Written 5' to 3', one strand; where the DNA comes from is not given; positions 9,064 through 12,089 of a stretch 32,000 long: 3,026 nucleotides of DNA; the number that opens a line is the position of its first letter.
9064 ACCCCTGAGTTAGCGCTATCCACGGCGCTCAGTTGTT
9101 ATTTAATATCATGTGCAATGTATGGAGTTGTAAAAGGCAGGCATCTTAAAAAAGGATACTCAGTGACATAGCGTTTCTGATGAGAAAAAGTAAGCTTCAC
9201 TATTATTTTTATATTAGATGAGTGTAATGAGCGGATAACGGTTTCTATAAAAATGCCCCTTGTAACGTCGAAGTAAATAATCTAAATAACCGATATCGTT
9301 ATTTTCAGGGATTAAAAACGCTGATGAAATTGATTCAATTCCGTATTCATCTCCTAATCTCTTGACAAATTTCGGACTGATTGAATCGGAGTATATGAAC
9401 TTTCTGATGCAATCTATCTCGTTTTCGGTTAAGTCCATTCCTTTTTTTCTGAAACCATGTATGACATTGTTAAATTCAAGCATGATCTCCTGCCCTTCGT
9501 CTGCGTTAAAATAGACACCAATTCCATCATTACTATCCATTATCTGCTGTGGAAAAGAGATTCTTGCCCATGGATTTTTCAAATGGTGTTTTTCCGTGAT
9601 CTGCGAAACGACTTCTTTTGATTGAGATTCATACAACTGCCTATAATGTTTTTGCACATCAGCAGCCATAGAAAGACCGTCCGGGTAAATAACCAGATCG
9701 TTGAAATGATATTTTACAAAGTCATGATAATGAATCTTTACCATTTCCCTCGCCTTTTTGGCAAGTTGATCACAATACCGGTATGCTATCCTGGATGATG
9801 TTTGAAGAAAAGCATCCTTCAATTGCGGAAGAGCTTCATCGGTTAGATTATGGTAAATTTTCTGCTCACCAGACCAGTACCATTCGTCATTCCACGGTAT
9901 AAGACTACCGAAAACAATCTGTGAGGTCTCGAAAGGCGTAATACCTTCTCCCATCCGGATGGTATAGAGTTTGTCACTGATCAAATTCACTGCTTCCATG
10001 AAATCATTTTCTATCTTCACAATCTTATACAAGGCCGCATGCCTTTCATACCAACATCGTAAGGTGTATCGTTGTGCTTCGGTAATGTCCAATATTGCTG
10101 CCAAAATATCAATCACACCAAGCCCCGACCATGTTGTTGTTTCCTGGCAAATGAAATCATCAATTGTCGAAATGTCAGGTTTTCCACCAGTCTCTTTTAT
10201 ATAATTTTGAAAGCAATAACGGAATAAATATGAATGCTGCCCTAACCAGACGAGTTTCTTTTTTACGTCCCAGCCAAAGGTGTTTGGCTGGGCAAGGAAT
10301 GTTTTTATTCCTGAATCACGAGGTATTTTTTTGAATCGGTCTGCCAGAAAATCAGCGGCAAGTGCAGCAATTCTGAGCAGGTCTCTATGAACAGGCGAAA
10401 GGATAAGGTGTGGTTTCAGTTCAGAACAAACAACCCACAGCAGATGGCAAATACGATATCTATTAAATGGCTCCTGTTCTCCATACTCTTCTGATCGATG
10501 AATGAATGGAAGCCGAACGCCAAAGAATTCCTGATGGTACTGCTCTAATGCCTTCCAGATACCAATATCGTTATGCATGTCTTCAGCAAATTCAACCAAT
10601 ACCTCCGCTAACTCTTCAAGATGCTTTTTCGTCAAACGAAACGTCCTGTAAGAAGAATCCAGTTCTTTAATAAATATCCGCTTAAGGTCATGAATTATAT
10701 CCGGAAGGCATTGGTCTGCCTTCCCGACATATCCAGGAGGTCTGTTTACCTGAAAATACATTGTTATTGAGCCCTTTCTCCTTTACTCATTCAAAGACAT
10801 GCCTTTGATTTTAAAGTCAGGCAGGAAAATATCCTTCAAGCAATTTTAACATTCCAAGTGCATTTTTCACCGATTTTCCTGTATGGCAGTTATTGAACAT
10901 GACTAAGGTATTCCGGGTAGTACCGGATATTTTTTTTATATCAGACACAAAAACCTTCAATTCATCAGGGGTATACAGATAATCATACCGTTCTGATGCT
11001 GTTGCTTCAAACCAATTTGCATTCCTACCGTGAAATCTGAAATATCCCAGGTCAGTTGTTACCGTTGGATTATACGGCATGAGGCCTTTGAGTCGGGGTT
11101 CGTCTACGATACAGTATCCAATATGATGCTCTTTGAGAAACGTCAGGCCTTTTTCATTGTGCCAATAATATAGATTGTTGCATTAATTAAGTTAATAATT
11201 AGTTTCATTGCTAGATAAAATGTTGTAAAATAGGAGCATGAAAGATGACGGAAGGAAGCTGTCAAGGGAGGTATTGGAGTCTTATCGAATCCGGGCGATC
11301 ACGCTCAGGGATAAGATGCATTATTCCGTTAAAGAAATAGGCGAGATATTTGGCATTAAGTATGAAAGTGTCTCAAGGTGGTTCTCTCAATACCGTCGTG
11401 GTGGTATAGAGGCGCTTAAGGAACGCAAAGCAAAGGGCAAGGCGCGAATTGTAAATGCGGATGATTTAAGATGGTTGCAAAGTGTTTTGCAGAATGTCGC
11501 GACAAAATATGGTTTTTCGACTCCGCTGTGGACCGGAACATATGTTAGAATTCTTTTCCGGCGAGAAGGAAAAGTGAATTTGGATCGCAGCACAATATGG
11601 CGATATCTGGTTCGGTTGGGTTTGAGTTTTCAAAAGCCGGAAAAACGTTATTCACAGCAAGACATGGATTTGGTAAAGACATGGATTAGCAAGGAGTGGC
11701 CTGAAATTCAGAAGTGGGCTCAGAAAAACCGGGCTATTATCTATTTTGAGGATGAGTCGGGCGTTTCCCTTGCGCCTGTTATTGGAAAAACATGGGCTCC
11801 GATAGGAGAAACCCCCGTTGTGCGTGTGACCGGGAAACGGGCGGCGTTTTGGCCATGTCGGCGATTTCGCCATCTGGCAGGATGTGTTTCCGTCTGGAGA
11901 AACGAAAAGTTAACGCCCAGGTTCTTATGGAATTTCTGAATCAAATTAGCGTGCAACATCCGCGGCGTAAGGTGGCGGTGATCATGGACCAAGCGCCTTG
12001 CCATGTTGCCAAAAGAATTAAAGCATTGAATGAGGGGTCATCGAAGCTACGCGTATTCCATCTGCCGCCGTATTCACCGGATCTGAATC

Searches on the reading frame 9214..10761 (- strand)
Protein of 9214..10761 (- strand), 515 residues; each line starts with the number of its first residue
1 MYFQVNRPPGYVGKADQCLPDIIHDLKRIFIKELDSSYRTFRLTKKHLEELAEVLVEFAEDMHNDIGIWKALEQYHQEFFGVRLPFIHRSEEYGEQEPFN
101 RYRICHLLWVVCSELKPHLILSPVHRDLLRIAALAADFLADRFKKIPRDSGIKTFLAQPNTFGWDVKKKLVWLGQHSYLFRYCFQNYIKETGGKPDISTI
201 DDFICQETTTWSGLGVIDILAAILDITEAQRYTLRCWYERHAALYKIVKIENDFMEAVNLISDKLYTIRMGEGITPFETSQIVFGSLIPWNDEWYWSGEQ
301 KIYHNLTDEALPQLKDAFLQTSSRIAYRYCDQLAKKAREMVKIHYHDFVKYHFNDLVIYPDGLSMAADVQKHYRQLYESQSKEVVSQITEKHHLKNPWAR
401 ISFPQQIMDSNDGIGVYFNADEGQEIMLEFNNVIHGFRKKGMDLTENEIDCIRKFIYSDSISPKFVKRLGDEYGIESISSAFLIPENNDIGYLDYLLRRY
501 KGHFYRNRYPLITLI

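Call 11: search_protein_families(library=pfam, proteins=[window:9214-10761:-])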
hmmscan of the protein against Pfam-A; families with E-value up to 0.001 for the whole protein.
window:9214-10761:- (515 aa): 1 family
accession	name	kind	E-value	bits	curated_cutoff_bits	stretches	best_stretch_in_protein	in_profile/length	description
PF12954.12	DUF3843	-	2.6e-14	53.6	25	1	39-186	44-189/410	Protein of unknown function (DUF3843)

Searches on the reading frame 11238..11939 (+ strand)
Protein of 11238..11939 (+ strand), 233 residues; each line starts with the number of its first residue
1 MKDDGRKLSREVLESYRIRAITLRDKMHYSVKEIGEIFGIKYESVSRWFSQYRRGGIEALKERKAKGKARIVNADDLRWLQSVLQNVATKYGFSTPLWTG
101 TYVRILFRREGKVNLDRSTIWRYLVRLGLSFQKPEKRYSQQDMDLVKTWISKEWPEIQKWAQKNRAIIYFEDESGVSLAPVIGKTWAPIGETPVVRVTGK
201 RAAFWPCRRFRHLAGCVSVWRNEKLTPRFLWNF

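Call 11: search_protein_families(library=pfam, proteins=[window:11238-11939:+])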
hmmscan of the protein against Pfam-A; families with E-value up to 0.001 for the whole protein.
window:11238-11939:+ (233 aa): 7 families
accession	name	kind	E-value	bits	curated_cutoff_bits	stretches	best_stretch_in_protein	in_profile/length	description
PF13592.12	HTH_33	-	1.1e-11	44.6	25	1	96-151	3-58/60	Winged helix-turn helix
PF13518.12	HTH_28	-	5e-10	39.7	25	1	17-67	2-51/52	Helix-turn-helix domain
PF13384.12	HTH_23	-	3.3e-09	36.7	24.6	1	14-61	4-50/50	Homeodomain-like domain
PF13565.12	HTH_32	-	3.5e-09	37.5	33.7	1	44-124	1-73/73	Homeodomain-like domain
PF13551.12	HTH_29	-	0.00022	21.7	28.1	1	17-69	1-53/64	Winged helix-turn helix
PF06056.18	Terminase_5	-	0.00031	21.1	20.3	1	28-72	13-57/58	Putative ATPase subunit of terminase (gpP-like)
PF13358.12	DDE_3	-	0.00092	19.5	28.6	0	168-205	2-39/146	DDE superfamily endonuclease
